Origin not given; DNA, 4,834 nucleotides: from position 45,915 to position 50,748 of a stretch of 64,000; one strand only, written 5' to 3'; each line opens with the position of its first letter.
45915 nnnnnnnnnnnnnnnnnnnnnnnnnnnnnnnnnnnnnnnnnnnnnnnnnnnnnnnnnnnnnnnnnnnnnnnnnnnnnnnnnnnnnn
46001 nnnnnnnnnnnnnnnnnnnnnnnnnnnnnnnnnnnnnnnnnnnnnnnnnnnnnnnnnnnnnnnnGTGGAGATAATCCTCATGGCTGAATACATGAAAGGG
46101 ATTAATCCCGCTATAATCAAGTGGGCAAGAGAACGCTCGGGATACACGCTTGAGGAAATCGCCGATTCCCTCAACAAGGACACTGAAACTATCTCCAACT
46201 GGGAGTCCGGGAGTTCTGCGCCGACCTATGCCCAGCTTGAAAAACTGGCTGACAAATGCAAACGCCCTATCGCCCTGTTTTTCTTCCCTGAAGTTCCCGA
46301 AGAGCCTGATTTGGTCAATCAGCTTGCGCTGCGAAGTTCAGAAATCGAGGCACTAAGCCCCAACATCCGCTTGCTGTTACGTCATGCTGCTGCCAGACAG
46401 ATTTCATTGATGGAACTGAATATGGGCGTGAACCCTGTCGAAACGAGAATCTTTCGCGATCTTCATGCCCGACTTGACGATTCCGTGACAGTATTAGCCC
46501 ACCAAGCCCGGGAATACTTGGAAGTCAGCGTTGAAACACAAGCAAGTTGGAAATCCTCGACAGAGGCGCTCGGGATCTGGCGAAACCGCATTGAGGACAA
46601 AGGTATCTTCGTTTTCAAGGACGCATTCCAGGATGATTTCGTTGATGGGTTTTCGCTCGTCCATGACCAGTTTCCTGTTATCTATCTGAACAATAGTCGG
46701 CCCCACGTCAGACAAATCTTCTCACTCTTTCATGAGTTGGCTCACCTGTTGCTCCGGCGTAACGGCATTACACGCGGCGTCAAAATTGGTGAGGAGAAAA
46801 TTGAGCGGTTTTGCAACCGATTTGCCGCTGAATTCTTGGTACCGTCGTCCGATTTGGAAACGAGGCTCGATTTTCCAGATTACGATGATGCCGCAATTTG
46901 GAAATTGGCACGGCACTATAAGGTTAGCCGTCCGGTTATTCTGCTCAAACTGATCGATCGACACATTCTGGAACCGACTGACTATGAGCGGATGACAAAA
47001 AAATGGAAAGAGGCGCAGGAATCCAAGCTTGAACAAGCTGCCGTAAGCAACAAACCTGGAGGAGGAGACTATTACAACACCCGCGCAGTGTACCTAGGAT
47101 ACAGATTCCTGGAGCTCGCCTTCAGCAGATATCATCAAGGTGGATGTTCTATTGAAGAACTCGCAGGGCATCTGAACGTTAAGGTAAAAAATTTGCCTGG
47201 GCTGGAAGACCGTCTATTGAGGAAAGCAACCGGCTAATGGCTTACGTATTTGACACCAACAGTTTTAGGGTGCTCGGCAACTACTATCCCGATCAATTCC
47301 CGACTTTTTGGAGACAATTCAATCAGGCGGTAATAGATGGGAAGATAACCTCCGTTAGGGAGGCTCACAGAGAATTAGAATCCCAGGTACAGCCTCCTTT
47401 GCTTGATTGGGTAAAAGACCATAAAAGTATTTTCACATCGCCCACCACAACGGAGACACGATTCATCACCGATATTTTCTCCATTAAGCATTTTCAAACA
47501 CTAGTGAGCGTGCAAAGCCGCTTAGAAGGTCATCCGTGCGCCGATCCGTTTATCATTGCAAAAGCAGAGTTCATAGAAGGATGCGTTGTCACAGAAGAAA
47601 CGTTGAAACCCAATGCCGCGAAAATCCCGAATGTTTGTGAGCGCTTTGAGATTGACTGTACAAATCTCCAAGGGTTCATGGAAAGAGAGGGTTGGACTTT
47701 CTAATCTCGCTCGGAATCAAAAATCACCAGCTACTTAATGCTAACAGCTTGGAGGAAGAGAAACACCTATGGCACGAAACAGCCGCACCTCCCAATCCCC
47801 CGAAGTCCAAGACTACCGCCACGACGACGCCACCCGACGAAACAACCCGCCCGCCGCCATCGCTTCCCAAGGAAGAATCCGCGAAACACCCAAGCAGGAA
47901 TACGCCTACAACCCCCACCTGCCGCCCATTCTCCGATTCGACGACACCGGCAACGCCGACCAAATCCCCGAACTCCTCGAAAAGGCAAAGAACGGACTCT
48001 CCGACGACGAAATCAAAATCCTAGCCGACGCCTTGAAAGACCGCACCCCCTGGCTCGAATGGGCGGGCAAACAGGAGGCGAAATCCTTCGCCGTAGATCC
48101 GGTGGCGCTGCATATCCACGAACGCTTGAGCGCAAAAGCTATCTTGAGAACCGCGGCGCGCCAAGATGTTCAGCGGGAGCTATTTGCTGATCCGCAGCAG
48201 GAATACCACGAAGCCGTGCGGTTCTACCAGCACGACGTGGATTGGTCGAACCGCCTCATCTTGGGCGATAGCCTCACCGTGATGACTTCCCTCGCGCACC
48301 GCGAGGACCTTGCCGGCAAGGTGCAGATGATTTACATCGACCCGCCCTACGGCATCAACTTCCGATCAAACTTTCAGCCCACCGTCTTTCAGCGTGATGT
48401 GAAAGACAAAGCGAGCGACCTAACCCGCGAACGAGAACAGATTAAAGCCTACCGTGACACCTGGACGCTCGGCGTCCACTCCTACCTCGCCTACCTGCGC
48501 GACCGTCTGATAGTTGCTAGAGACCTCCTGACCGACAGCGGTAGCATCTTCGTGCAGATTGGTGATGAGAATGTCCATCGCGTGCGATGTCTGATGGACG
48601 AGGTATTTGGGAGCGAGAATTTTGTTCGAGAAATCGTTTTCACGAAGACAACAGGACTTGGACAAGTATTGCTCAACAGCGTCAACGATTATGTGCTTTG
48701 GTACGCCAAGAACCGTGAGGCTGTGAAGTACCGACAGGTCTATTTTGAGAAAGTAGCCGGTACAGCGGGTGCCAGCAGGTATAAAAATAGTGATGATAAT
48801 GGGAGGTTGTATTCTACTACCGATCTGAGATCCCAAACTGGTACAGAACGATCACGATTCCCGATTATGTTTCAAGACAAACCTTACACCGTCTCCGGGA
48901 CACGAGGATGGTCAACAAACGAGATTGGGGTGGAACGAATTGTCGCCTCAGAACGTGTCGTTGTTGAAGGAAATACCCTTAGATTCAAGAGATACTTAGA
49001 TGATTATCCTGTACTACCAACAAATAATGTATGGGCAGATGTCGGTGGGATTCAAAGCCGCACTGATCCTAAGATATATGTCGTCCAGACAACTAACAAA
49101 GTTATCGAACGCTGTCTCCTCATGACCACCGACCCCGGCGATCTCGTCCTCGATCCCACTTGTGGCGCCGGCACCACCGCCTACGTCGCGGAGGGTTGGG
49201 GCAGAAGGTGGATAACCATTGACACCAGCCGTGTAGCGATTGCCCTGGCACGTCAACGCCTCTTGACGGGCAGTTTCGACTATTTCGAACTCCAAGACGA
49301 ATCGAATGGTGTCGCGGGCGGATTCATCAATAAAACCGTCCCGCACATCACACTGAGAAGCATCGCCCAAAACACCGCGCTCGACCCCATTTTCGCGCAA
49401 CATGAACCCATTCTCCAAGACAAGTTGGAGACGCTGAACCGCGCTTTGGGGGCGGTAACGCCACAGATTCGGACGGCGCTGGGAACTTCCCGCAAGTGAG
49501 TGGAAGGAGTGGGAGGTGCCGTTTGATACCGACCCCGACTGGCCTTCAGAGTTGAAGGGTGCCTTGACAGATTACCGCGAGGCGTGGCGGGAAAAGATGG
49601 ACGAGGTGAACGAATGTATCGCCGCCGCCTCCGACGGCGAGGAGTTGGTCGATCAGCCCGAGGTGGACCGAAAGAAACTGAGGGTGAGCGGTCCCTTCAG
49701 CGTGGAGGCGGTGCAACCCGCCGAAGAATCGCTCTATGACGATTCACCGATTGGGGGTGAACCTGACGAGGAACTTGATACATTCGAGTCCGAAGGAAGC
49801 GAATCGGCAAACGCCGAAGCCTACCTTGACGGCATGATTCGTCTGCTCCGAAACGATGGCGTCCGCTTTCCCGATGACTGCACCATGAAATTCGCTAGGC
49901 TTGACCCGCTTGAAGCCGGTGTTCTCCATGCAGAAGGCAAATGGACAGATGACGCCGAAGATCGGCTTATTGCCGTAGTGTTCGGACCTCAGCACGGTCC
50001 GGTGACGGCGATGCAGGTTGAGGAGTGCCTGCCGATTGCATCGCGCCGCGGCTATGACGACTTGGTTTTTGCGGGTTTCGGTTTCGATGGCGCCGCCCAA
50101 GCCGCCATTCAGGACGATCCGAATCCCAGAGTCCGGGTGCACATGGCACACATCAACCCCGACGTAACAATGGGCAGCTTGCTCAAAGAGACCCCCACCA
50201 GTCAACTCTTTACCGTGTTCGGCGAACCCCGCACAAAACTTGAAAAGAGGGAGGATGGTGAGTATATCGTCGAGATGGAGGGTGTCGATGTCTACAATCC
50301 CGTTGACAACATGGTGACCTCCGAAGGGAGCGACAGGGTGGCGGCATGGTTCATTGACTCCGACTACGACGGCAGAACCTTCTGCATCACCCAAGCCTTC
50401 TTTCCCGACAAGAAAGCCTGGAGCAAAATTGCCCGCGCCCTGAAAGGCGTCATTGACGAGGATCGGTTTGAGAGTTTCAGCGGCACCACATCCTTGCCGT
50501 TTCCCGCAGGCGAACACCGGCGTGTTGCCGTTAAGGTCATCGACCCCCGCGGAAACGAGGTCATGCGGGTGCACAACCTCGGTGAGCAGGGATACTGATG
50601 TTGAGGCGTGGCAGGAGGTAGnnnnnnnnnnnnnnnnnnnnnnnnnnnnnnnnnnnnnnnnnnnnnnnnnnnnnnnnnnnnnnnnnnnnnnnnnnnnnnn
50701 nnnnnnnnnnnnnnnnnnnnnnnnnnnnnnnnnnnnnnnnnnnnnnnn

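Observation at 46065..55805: Composite defense island: HTH-ImmA/DUF4411, Type III mod, an unknown 360-aa gene, hicAB plus nuclease, and a frameshifted Type III res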

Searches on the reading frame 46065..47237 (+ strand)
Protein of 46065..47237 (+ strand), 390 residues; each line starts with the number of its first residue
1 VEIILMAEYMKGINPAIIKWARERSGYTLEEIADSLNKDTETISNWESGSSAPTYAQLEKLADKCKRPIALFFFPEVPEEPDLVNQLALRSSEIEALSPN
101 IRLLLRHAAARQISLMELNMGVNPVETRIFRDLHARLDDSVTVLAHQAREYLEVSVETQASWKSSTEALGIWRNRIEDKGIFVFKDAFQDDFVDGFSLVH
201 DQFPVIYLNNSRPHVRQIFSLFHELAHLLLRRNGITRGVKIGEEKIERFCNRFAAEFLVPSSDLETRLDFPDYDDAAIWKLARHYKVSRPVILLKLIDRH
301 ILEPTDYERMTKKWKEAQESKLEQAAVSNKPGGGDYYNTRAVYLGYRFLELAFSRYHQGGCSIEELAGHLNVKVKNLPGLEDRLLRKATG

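Call 3: search_protein_families(library=pfam, proteins=[window:46065-47237:+], max_evalue=0.01)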
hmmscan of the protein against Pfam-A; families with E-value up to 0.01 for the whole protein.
window:46065-47237:+ (390 aa): 5 families
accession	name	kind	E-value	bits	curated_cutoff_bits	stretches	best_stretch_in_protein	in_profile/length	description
PF06114.19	Peptidase_M78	-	2.1e-21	76.4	22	1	177-295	2-121/123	IrrE N-terminal-like domain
PF01381.28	HTH_3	-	4e-12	46.4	23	1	18-71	1-54/55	Helix-turn-helix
PF13560.12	HTH_31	-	1e-07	32.6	27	1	19-68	7-57/64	Helix-turn-helix domain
PF12844.13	HTH_19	-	2.2e-06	27.9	30.2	1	18-63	4-49/64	Helix-turn-helix domain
PF13936.12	HTH_38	-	0.0003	20.9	27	0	25-45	19-39/44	Helix-turn-helix domain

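Call 4: search_protein_families(library=padloc, proteins=[window:46065-47237:+], max_evalue=0.01)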
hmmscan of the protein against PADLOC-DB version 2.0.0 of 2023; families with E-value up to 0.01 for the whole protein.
window:46065-47237:+ (390 aa): 19 families
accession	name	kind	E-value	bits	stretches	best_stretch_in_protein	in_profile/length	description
PDLC03949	RmrA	-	2.1e-28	97.3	1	13-317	2-283/363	-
PDLC03947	RmrA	-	2.7e-22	77.1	1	10-295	8-286/383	-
PDLC03946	RmrA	-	3.1e-22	76.8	1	18-296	7-264/357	-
PDLC03951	RmrA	-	1.5e-20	71.6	1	8-313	3-299/400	-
PDLC03948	RmrA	-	1.5e-20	71.5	1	11-311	6-301/397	-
PDLC03944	RmrA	-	5.9e-20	69.7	2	155-318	132-302/384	-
PDLC03954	RmrA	-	2.1e-19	67.7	1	7-288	4-279/380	-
PDLC03952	RmrA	-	3.2e-19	67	2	176-295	178-298/395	-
PDLC03943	RmrA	-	3.8e-18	63.7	1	18-324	7-297/370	-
PDLC03945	RmrA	-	6.5e-17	59.8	1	21-308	10-302/394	-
PDLC04141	capP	-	3.8e-16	57.3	1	180-298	32-152/242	capP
PDLC03955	RmrA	-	6.9e-16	56.4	1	12-315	19-306/371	-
PDLC03956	RmrA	-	1.3e-13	48.8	1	21-314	16-301/399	-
PDLC03950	RmrA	-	5.6e-12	43.3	1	18-264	7-244/369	-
PDLC04776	PDC-M69B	-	1e-09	36.5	1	183-315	47-190/272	-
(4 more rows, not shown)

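Call 8: search_protein_families(library=ncbifam, proteins=[window:46065-47237:+], max_evalue=0.01)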
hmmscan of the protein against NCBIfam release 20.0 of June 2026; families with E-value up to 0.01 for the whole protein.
window:46065-47237:+ (390 aa): 7 families
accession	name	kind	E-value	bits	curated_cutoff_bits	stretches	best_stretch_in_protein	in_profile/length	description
NF052239.1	antitox_spr1629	equivalog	5.5e-17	61.9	335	1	20-293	9-287/377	spr1629 family repressor/antitoxin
NF041951.1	phage_RstR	subfamily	1.8e-05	25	80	1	18-99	7-86/108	RstR family transcriptional repressor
NF040522.1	VC1465_fam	subfamily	4.4e-05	23.5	70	0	18-55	1-38/111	VC1465 family Xer recombination activation factor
TIGR00270.2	TIGR00270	equivalog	0.00042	20.2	110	1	17-61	79-123/159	multiprotein bridging factor aMBF1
NF047542.1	telomere_Tap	equivalog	0.00067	18.5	600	1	21-59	25-63/695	telomere-associated protein Tap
NF007257.0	PRK09706.1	subfamily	0.0032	17.3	101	1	19-94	11-90/135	transcriptional repressor DicA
TIGR03830.1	CxxCG_CxxCG_HTH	subfamily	0.0056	16.5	61.8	0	14-56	66-108/127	type II TA system antitoxin MqsA family protein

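Call 69: search_protein_families(library=phrogs, proteins=[window:46065-47237:+], max_evalue=0.01)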
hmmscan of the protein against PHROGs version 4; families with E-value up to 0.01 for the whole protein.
window:46065-47237:+ (390 aa): 15 families
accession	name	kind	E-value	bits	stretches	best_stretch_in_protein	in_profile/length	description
phrog_2439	-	transcription regulation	9.3e-52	177.1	1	12-324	6-305/367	transcriptional regulator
phrog_87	-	other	4.5e-17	63.6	1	176-295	47-160/227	metallo-protease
phrog_3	-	transcription regulation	1.3e-10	42.6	1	8-104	83-168/430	transcriptional repressor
phrog_8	-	transcription regulation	1.3e-09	38.9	1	9-117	158-254/346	transcriptional regulator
phrog_1914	-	unknown function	2.3e-08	35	1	193-296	68-174/222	-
phrog_4836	-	transcription regulation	4.4e-07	30.7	1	16-58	78-120/194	CII-like regulator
phrog_2967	-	transcription regulation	9.1e-07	29.6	1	16-63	13-60/225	transcriptional regulator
phrog_2328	-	transcription regulation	1.4e-05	25.8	1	19-70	21-72/128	transcriptional repressor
phrog_2104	-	unknown function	1.5e-05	26.2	1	13-66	39-92/103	-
phrog_1373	-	transcription regulation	0.00011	23.3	1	18-92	68-142/166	transcriptional regulator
phrog_4739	-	unknown function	0.00024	21.7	1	18-63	72-117/167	-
phrog_4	-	transcription regulation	0.00098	19.2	1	13-72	137-191/400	transcriptional repressor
phrog_19315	-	unknown function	0.0011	19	1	200-272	78-154/348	-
phrog_1516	-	unknown function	0.0064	17.1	0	185-229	55-99/227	-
phrog_7950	-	transcription regulation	0.0066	17.5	0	12-54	6-53/68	transcriptional repressor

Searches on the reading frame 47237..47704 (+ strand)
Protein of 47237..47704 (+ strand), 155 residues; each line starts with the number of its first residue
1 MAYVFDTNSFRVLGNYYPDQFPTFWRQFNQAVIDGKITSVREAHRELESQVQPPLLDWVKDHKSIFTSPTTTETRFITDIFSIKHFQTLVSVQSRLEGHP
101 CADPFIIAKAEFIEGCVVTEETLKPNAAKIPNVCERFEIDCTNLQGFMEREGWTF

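Call 3: search_protein_families(library=pfam, proteins=[window:47237-47704:+], max_evalue=0.01)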
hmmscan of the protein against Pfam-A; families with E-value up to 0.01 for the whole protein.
window:47237-47704:+ (155 aa): 1 family
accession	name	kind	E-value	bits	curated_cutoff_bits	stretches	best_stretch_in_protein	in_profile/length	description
PF14367.12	DUF4411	-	7.9e-29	100.9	23.5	1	3-155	1-159/159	Domain of unknown function (DUF4411)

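Call 4: search_protein_families(library=padloc, proteins=[window:47237-47704:+], max_evalue=0.01)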
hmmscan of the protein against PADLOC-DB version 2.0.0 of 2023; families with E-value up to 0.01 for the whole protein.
window:47237-47704:+ (155 aa): 0 families

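Call 8: search_protein_families(library=ncbifam, proteins=[window:47237-47704:+], max_evalue=0.01)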
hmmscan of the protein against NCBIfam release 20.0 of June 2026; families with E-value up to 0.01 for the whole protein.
window:47237-47704:+ (155 aa): 0 families

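Call 17: list_cluster_members(proteins=[P0001, window:47237-47704:+, window:51085-51456:+])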
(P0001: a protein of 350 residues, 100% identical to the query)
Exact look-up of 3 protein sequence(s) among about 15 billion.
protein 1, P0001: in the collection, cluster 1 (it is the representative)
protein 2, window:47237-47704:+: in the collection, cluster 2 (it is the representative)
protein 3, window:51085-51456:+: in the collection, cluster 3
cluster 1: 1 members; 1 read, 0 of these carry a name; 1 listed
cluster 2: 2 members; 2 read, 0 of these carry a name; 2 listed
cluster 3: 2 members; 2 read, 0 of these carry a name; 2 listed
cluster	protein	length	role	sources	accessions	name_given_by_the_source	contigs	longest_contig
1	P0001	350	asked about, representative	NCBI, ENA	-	-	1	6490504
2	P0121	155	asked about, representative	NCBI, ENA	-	-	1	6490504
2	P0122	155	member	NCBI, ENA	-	-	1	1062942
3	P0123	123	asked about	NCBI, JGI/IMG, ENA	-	-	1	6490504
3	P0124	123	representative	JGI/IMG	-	-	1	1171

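Call 69: search_protein_families(library=phrogs, proteins=[window:47237-47704:+], max_evalue=0.01)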
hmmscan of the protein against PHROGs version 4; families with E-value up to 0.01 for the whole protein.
window:47237-47704:+ (155 aa): 1 family
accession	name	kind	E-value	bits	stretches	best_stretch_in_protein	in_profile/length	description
phrog_11126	-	unknown function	1.5e-18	68.2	1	1-152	2-160/167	-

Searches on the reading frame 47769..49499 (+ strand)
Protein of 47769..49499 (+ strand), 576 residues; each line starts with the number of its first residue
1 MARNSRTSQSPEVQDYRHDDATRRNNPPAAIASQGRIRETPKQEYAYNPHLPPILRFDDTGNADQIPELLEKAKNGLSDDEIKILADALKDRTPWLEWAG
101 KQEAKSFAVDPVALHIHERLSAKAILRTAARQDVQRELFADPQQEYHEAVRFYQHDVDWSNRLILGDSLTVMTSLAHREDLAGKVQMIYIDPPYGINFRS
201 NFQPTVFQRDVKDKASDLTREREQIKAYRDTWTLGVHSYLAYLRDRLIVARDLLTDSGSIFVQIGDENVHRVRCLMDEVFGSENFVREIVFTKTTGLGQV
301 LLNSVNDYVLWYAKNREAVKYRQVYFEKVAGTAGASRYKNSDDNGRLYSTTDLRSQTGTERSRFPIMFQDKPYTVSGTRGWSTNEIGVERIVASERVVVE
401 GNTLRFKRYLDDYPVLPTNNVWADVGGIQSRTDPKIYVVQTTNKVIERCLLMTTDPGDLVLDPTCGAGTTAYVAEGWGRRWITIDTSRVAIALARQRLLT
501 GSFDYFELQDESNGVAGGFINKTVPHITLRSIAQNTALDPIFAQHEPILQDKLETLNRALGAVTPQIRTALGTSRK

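Call 3: search_protein_families(library=pfam, proteins=[window:47769-49499:+], max_evalue=0.01)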
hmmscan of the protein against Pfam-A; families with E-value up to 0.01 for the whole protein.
window:47769-49499:+ (576 aa): 1 family
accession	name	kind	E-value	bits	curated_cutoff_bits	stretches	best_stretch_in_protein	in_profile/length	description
PF01555.25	N6_N4_Mtase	-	6.6e-32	111.7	26.7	1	185-494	1-219/221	DNA methylase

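Call 4: search_protein_families(library=padloc, proteins=[window:47769-49499:+], max_evalue=0.01)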
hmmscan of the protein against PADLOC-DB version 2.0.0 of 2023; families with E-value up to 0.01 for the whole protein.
window:47769-49499:+ (576 aa): 53 families (the best 25 are shown)
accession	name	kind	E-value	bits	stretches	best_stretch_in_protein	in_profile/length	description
PDLC03632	MTase_III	-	5.8e-137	456.2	2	91-341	78-344/983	Type III methyltransferase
PDLC03354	MTase_II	-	3.6e-47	159.3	1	154-504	54-388/425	Type II methyltransferase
PDLC03636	MTase_III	-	7.9e-46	155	3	239-354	96-209/575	Type III methyltransferase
PDLC03634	MTase_III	-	8.3e-38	128.7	1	148-471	86-423/621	Type III methyltransferase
PDLC03644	MTase_III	-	8.5e-38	128.4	1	149-498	27-393/542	Type III methyltransferase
PDLC03635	MTase_III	-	6.1e-33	112.5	2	154-325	212-359/708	Type III methyltransferase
PDLC03633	MTase_III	-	8.8e-32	108.6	2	155-316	72-230/616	Type III methyltransferase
PDLC03300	MTase_II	-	1.5e-28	97.7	2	161-322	12-170/302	Type II methyltransferase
PDLC03339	MTase_II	-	1.2e-27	94.7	2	164-327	7-148/399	Type II methyltransferase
PDLC03641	MTase_III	-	2.6e-27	93.7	1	160-471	104-425/657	Type III methyltransferase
PDLC03638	MTase_III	-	1.6e-24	84.3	1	233-486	425-665/816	Type III methyltransferase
PDLC03371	MTase_II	-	5.2e-22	76.6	1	157-499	7-253/260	Type II methyltransferase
PDLC03637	MTase_III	-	1.7e-19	67.8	1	161-472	122-433/513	Type III methyltransferase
PDLC03216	MTase_II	-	3e-18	64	2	433-499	190-256/364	Type II methyltransferase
PDLC03738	oMTase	-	1.8e-17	61.1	2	434-498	201-265/376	orphan methyltransferase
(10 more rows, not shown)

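Call 8: search_protein_families(library=ncbifam, proteins=[window:47769-49499:+], max_evalue=0.01)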
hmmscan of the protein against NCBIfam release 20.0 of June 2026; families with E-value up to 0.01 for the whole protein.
window:47769-49499:+ (576 aa): 5 families
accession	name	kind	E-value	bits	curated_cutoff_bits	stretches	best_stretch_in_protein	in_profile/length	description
NF050803.1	DnaMtaseCcrMCaul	equivalog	7.3e-18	64.6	830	2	430-499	179-248/350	adenine-specific DNA-methyltransferase CcrM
NF008572.0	PRK11524.1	equivalog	2.5e-10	40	292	1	438-499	196-257/294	adenine-specific DNA-methyltransferase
NF010253.0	PRK13699.1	subfamily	1.4e-06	28.2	244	0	438-487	149-194/226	DNA methyltransferase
TIGR01602.1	PY-rept-46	paralog_domain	0.0068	16.8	48.25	0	199-214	4-18/46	Plasmodium yoelii repeat of length 46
NF045667.1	MTase_DVU1556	equivalog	0.0073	15.8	155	0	441-497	10-64/213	DVU_1556 family methyltransferase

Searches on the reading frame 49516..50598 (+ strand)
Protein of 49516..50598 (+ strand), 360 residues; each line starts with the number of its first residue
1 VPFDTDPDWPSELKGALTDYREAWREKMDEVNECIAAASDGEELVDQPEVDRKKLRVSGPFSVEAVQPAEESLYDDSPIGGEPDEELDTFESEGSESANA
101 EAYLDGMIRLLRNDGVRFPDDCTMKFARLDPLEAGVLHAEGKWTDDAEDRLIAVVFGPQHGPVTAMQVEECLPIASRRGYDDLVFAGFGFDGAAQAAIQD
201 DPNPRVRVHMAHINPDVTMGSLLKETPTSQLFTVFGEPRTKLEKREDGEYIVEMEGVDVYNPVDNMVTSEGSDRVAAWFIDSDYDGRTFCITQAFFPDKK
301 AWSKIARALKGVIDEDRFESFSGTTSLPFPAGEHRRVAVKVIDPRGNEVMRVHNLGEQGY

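Call 3: search_protein_families(library=pfam, proteins=[window:49516-50598:+], max_evalue=0.01)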
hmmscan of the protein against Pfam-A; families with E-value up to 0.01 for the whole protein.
window:49516-50598:+ (360 aa): 0 families

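Call 4: search_protein_families(library=padloc, proteins=[window:49516-50598:+], max_evalue=0.01)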
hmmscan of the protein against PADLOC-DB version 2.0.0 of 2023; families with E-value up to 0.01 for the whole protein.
window:49516-50598:+ (360 aa): 1 family
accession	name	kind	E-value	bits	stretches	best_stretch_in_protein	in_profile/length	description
PDLC03632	MTase_III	-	5e-41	138.7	1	2-353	621-981/983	Type III methyltransferase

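Call 8: search_protein_families(library=ncbifam, proteins=[window:49516-50598:+], max_evalue=0.01)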
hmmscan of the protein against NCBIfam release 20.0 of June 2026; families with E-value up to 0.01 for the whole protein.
window:49516-50598:+ (360 aa): 0 families

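Call 50: search_solved_structures(query=window:49516-50598:+, max_evalue=1)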
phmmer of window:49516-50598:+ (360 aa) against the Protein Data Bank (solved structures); distinct sequences matched with E-value up to 1: 2.
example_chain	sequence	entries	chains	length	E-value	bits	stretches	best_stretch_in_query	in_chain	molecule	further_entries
4uy3_A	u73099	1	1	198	0.058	15.7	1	16-56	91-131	SEPTATION RING FORMATION REGULATOR EZRA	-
3dfg_A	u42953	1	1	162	0.4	12.9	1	130-182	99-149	Regulatory protein recX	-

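Call 69: search_protein_families(library=phrogs, proteins=[window:49516-50598:+], max_evalue=0.01)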
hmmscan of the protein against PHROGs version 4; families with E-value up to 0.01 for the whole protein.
window:49516-50598:+ (360 aa): 1 family
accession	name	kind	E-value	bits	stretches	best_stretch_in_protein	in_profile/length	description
phrog_67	-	other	4.7e-27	96.3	1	148-353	537-740/743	DNA methyltransferase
